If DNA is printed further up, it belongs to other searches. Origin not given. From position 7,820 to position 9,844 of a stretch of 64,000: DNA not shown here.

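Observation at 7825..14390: Candidate phase-variable surface-enzyme locus inserted after ftsW/spoVE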

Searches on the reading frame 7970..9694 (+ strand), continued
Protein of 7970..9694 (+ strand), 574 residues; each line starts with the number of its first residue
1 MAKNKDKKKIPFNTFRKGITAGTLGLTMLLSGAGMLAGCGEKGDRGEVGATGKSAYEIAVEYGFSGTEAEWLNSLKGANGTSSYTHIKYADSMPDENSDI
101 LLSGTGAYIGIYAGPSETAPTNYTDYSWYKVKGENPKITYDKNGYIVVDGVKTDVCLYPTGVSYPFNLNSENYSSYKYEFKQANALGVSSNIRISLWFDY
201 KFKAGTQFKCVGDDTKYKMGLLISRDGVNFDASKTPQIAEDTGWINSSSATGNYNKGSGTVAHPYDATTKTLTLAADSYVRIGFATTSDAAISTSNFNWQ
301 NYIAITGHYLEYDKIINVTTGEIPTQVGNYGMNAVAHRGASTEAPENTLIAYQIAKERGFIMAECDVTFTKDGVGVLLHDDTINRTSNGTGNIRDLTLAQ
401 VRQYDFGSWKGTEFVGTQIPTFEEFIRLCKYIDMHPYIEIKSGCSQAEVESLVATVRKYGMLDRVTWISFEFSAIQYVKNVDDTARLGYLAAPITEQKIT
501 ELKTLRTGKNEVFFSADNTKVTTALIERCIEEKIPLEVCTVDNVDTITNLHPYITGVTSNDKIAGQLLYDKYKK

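Call 22: search_solved_structures(query=window:7970-9691:+, max_evalue=0.001, show_alignments=2)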
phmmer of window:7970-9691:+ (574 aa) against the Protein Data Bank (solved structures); distinct sequences matched with E-value up to 0.001: 28.
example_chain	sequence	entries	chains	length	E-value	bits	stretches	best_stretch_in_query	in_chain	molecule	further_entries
2pz0_A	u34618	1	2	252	3.5e-26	95.2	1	334-491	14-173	Glycerophosphoryl diester phosphodiesterase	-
3qvq_A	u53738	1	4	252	2.3e-23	85.9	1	333-481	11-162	Phosphodiesterase Olei02445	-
4r7o_A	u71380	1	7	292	7.7e-22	80.9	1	335-464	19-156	Glycerophosphoryl diester phosphodiesterase, putative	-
5t91_A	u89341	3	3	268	5.7e-20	74.7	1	334-464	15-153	Glycerophosphoryl diester phosphodiesterase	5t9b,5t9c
2otd_A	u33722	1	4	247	8.9e-18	67.5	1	334-476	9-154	Glycerophosphodiester phosphodiesterase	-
1zcc_A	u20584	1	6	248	1.2e-17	67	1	334-475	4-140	glycerophosphodiester phosphodiesterase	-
2oog_A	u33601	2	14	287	1.6e-17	66.6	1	325-463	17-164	Glycerophosphoryl diester phosphodiesterase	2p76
4oec_A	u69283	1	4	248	3.6e-17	65.5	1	335-491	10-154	Glycerophosphoryl diester phosphodiesterase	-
7e0v_A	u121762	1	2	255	7.3e-15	57.8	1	335-491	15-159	Glycerophosphodiester phosphodiesterase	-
7e2a_A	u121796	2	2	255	9.4e-14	54.2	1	335-491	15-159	Glycerophosphodiester phosphodiesterase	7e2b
8ghh_A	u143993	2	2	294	1.1e-12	50.7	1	333-494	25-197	Glycerophosphodiester phosphodiesterase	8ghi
7ym0_A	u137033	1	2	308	1.2e-12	50.6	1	335-406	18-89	Lysoplasmalogenase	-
7ymp_A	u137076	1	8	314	1.2e-12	50.5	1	335-406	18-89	Lysoplasmalogenase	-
7ymq_A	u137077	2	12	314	1.2e-12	50.5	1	335-406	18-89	Lysoplasmalogenase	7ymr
9f49_AAA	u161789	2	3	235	1.1e-11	47.4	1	335-427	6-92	GP-PDE domain-containing protein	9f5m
9eul_A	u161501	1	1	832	1.3e-11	47.1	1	322-424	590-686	GP-PDE domain-containing protein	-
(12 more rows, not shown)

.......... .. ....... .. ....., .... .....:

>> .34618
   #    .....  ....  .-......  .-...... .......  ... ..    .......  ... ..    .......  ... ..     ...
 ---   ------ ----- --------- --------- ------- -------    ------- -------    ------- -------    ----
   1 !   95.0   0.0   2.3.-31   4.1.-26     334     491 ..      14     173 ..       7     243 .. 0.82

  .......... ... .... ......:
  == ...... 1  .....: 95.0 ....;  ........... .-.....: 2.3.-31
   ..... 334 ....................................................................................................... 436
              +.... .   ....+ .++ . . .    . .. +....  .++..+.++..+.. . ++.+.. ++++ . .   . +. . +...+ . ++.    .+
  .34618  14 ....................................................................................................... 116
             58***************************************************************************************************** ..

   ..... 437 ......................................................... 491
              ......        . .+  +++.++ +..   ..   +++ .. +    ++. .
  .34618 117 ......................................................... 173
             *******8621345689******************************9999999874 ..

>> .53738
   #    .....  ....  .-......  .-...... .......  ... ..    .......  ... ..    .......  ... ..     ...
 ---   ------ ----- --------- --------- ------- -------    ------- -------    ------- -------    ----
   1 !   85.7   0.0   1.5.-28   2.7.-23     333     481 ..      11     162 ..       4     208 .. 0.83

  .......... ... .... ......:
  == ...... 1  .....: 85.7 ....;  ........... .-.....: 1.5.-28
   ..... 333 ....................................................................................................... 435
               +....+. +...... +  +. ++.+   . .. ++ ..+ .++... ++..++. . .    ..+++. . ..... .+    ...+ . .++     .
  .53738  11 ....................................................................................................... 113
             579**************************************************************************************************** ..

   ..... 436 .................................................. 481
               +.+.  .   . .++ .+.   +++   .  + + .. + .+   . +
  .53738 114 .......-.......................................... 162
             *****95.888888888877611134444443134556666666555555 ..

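Call 23: find_related_loci(query=A1, collection=genome_contigs, flank=8000)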
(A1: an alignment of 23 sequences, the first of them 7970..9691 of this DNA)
Query A1 (574 aa) in genome_contigs; peptide patterns used: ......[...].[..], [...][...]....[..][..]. (x = any residue, [..] = any of these).
599 stretches matched a pattern (row limit reached: there are more); 572 encode a relative of the query (tblastn E <= 1e-3); the best 80 are kept; 80 distinct loci.
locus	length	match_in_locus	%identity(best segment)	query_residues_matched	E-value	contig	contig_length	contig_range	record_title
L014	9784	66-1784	76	1-574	0e+0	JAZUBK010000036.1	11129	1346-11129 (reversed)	MAG: Clostridia bacterium isolate T1900045317_YK20190006.MAGScoT_cleanbin_000037 SGB_6316_k141_1823490, whole genome sho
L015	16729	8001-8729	49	332-572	4e-72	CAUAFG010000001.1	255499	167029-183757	MAG TPA_asm: uncultured Ruminococcus sp. isolate ERR9578272_bin.21_MetaWRAP_v1.3_MAG genome assembly, contig: ERZ1853395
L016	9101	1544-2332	46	312-572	3e-72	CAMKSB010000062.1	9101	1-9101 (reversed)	MAG: uncultured Clostridia bacterium isolate SRR12081292_bin.48_metaWRAP_v1.3_MAG genome assembly, contig: ERZ12289771.1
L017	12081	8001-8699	46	327-560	6e-60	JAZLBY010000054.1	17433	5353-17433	MAG: Candidatus Scatovivens sp. isolate T1900045055_TC20190048.MAGScoT_cleanbin_000020 SGB_4547_k141_896597, whole genom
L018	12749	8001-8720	46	329-567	7e-60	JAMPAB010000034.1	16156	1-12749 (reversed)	MAG: Corallococcus sp. isolate NALB_7811_3 Scaffold_#34__SCF_034___16156_bp, whole genome shotgun sequence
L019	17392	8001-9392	33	101-560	1e-55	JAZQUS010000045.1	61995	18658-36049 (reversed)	MAG: Eubacteriales bacterium isolate T1900045180_TC20190176.MAGScoT_cleanbin_000012 SGB_5227_k141_2805578, whole genome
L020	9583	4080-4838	44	329-570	3e-54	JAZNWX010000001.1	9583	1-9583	MAG: Eubacteriales bacterium isolate T1900044781_TS20190247.MAGScoT_cleanbin_000053 SGB_2559_k141_1920495, whole genome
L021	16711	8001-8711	42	335-563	2e-45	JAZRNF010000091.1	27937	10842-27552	MAG: Christensenellaceae bacterium isolate T1900045412_YK20190102.MAGScoT_cleanbin_000009 SGB_7016_k141_2504561, whole g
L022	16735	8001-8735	44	334-567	4e-51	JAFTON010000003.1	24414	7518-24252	MAG: Clostridia bacterium isolate RGIG4006 Roe_deer_Cecum-5__c511, whole genome shotgun sequence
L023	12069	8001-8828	36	303-572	1e-38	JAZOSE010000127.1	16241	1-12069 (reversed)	MAG: Eubacteriales bacterium isolate T1900045548_YK20190242.MAGScoT_cleanbin_000010 SGB_7855_k141_1735528, whole genome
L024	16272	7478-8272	41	314-570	7e-53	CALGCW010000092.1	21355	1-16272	MAG TPA_asm: uncultured Clostridia bacterium isolate SRR6425794_bin.80_CONCOCT_v1.1_MAG genome assembly, contig: ERZ1767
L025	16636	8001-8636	36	335-550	2e-32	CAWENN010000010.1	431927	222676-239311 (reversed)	MAG: uncultured Acidobacteriota bacterium isolate MFD02248.bin.1.183 genome assembly, contig: contig_54183, whole genome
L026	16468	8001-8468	43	335-490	1e-31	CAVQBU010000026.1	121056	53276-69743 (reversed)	MAG: uncultured Acidobacteriota bacterium isolate MFD01138.bin.3.14 genome assembly, contig: contig_66185, whole genome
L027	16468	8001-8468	43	335-490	1e-31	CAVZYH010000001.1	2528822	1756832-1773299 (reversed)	MAG: uncultured Acidobacteriota bacterium isolate MFD01716.bin.1.125 genome assembly, contig: contig_13759, whole genome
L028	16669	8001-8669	34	335-560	3e-31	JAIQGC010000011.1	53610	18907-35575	MAG: Terriglobia bacterium isolate SRVP_33 SRVP18_hole-7m-from-trench_1_80cm_scaffold_243, whole genome shotgun sequence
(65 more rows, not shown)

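Call 33: find_encoding_contigs(protein=P0003, flank=8000, max_places=3)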
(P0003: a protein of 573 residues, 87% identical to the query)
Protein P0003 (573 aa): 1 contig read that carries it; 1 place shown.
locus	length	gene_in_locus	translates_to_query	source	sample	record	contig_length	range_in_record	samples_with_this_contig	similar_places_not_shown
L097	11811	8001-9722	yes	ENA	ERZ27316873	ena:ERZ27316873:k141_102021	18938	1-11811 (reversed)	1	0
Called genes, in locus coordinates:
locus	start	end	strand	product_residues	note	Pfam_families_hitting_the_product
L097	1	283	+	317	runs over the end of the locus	PF01795:Methyltransf_5, PF13847:Methyltransf_31 (faint)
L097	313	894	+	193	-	-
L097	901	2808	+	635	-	PF03717:PBP_dimer, PF00905:Transpeptidase, PF03793:PASTA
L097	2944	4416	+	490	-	PF08245:Mur_ligase_M, PF02875:Mur_ligase_C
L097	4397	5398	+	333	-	PF10555:MraY_sig1 (weak), PF00953:Glycos_transf_4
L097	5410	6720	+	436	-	PF08245:Mur_ligase_M, PF02875:Mur_ligase_C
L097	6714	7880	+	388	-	PF01098:FTSW_RODA_SPOVE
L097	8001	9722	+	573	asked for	PF03009:GDPD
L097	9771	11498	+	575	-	PF03009:GDPD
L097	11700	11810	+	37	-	?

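Call 48: predict_structure(alignment_id=A1)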
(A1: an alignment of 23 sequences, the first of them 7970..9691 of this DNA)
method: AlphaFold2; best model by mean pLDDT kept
length: 574 residues; sequences in the alignment: 23
mean_pLDDT: 72.2   pTM: 0.42
mean pLDDT of the five models: 72.2, 66.0, 62.8, 59.2, 58.2
residues with pLDDT >= 90: 130; 70-90: 239; 50-70: 102; < 50: 103
segments of 3 or more residues with pLDDT < 50: 1-53, 73-83, 313-331, 382-390, 407-411
pLDDT, mean of each block of 10 residues (from residue 1): 27 26 26 25 27 53 63 44 63 87 71 66 81 58 63 57 84 89 92 93 95 92 91 89 93 86 95 95 93 88 92 41 31 53 60 73 79 75 46 76 59 65 89 85 81 88 87 90 88 86 87 88 86 85 80 78 66 58
secondary structure, 60 per line:
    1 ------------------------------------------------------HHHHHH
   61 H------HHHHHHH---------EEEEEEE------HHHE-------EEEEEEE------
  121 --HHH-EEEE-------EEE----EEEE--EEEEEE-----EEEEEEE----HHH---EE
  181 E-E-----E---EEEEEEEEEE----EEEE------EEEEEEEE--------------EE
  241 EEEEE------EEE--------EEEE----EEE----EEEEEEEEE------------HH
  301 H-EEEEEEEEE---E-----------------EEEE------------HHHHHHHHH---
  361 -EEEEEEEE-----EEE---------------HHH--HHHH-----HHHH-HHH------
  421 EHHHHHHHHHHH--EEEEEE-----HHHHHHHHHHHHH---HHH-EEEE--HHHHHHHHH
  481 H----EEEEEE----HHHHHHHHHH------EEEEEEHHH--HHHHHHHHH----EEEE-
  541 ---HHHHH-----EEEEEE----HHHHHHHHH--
elements in order: H55-61 H68-74 E84-90 E108-114 E127-130 E138-140 E145-148 E151-156 E162-168 E179-181 E193-202 E207-210 E217-224 E239-245 E252-254 E263-266 E271-273 E278-286 E303-311 E333-336 H349-357 E362-369 E375-377 H398-401 H407-410 H422-432 E435-440 H446-458 E466-469 H472-481 E486-491 H496-505 E512-517 H523-531 E536-539 H544-548 E554-559 H564-572

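Call 55: fold_search(model_id=the predicted structure, library=pdb)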
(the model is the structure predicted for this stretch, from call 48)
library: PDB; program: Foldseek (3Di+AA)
matches with E <= 10: 1433; with E <= 0.001: 74
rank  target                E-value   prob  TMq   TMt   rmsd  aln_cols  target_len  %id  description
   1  9eul                  1.6e-18  1.00  0.36  0.53  17.3       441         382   18  Cryo-EM structure of Staphylococcus aureus bacteriophage phi812 central spike protein - knob and petal domains (released 2025-04-09)
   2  2pz0_A                3.3e-16  1.00  0.37  0.84   3.2       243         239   30  Crystal structure of Glycerophosphodiester Phosphodiesterase (GDPD) from T. tengcongensis (released 2008-04-01)
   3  5t9b                  3.5e-16  1.00  0.37  0.79   3.1       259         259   27  Crystal structure of B. subtilis 168 GlpQ in complex with glycerol-3-phosphate (5 minute soak) (released 2016-11-02)
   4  2pz0_B                5.6e-16  1.00  0.37  0.83   3.3       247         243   30  Crystal structure of Glycerophosphodiester Phosphodiesterase (GDPD) from T. tengcongensis (released 2008-04-01)
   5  5t91                  6.6e-16  1.00  0.37  0.79   3.1       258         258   28  Crystal structure of B. subtilis 168 GlpQ in complex with bicine (released 2016-11-02)
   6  4r7o_A                8.3e-16  1.00  0.37  0.72   3.7       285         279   25  Crystal Structure of Putative Glycerophosphoryl Diester Phosphodiesterasefrom Bacillus anthraci (released 2014-09-10)
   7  4r7o_G                2.2e-15  1.00  0.37  0.74   3.7       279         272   25  Crystal Structure of Putative Glycerophosphoryl Diester Phosphodiesterasefrom Bacillus anthraci (released 2014-09-10)
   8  2oog_A                3.1e-15  1.00  0.38  0.78   2.9       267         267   26  Crystal structure of glycerophosphoryl diester phosphodiesterase from Staphylococcus aureus (released 2007-02-06)
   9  4r7o_E                3.5e-15  1.00  0.37  0.72   3.8       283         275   26  Crystal Structure of Putative Glycerophosphoryl Diester Phosphodiesterasefrom Bacillus anthraci (released 2014-09-10)
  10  5t9c                  3.7e-15  1.00  0.37  0.77   3.1       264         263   27  Crystal structure of B. subtilis 168 GlpQ in complex with glycerol-3-phosphate (1 hour soak) (released 2016-11-02)
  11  4r7o_F                5.8e-15  1.00  0.36  0.72   3.8       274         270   26  Crystal Structure of Putative Glycerophosphoryl Diester Phosphodiesterasefrom Bacillus anthraci (released 2014-09-10)
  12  4r7o_C                1.4e-14  1.00  0.37  0.72   3.7       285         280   25  Crystal Structure of Putative Glycerophosphoryl Diester Phosphodiesterasefrom Bacillus anthraci (released 2014-09-10)
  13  2oog_D                2.0e-14  1.00  0.37  0.75   3.5       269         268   24  Crystal structure of glycerophosphoryl diester phosphodiesterase from Staphylococcus aureus (released 2007-02-06)
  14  9f5m_AAA              6.4e-14  1.00  0.35  0.82   3.7       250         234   22  Structure of the C-terminal domain of bacteriophage K gp155, native (released 2025-04-09)
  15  2o55                  1.1e-13  1.00  0.36  0.77   3.5       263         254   23  Crystal Structure of a putative glycerophosphodiester phosphodiesterase from Galdieria sulphuraria (released 2006-12-19)
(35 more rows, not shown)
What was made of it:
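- On GDPD (PF03009) glycerophosphodiester phosphodiesterases: TMt 0.79-0.84 to 2pz0 and 5t9b (call 55).
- Closest known: Bacillus subtilis GlpQ. Same: GDPD TIM-barrel with the same catalytic His/Arg/Glu/Asp set as protein 1 (TMt 0.79; call 55).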

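Call 56: fold_search(model_id=the predicted structure, library=viral)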
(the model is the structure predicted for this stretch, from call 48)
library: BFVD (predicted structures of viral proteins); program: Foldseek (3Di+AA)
matches with E <= 10: 882; with E <= 0.001: 57
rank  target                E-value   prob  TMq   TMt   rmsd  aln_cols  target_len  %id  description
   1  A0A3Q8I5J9            3.7e-24  1.00  0.39  0.40  18.8       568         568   22  Glycerophosphodiester phosphodiesterase [Lactobacillus phage Bromius]
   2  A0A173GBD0            5.1e-19  1.00  0.36  0.25  16.8       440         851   18  (no name in the UniProt tables at hand)
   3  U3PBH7                6.1e-19  1.00  0.40  0.37  23.6       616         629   17  Glycerophosphoryl diesterphosphodiesterase [Lactobacillus phage phiLdb]
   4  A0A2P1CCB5            1.3e-18  1.00  0.39  0.26  27.1       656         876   18  (no name in the UniProt tables at hand)
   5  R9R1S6                3.7e-17  1.00  0.40  0.27  22.5       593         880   14  GP-PDE domain-containing protein [Lactococcus phage 340]
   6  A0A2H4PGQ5            3.8e-14  1.00  0.37  0.46   2.9       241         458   24  Putative tail fiber protein [Escherichia phage DTL]
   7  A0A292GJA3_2          3.3e-13  1.00  0.35  0.15  21.9       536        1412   16  (no name in the UniProt tables at hand)
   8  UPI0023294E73         3.1e-12  1.00  0.36  0.54   3.2       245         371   23  (no name look-up for this kind of identifier)
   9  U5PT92                6.9e-12  1.00  0.34  0.27  25.7       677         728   14  Glycerophosphoryl diester phosphodiesterase [Clavibacter phage CN1A]
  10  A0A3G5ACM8            8.6e-12  1.00  0.34  0.76   3.6       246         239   22  Glycerophosphodiester phosphodiesterase [Satyrvirus sp.]
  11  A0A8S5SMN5            1.8e-11  1.00  0.29  0.24  17.0       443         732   15  Glycerophosphoryl diester phosphodiesterase [Siphoviridae sp. ctq8D8]
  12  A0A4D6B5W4            4.0e-11  1.00  0.28  0.23  28.5       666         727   14  (no name in the UniProt tables at hand)
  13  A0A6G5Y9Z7            4.5e-11  1.00  0.34  0.34   3.2       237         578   23  (no name in the UniProt tables at hand)
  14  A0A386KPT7            6.4e-11  1.00  0.33  0.24  15.7       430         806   14  Glycerophosphodiester phosphodiesterase [Microbacterium phage ValentiniPuff]
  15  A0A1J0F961            7.6e-11  1.00  0.32  0.81   3.4       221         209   24  (no name in the UniProt tables at hand)
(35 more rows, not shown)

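Call 80: find_related_loci(query=A1, collection=viral_contigs, flank=4000)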
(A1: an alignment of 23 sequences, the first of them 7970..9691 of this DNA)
Query A1 (574 aa) in viral_contigs; peptide patterns used: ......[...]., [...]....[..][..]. (x = any residue, [..] = any of these).
82 stretches matched a pattern; 41 encode a relative of the query (tblastn E <= 1e-3); 41 distinct loci.
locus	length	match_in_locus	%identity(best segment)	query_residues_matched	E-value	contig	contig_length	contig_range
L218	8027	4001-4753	47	320-572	3e-73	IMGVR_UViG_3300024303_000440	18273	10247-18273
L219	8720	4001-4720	46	334-572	9e-67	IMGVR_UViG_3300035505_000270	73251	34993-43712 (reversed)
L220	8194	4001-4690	46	329-559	4e-62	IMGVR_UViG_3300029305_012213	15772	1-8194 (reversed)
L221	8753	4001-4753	45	321-573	5e-61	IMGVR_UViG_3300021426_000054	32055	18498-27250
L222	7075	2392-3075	47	332-560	3e-59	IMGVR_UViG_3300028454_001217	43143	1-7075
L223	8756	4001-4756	44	329-572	5e-54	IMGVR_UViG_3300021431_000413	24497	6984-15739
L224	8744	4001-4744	44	332-569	2e-54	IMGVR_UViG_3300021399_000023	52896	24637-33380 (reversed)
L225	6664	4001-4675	36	332-543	6e-40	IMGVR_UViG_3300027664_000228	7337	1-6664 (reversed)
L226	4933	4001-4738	34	331-570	2e-39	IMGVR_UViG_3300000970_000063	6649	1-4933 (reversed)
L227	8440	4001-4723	44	332-570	2e-59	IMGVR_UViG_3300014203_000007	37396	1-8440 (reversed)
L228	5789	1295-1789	41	335-502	5e-26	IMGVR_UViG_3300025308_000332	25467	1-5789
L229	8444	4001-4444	39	335-487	8e-24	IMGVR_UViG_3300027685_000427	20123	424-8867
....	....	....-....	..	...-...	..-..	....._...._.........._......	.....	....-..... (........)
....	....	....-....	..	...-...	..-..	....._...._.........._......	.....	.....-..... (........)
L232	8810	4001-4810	26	332-571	2e-19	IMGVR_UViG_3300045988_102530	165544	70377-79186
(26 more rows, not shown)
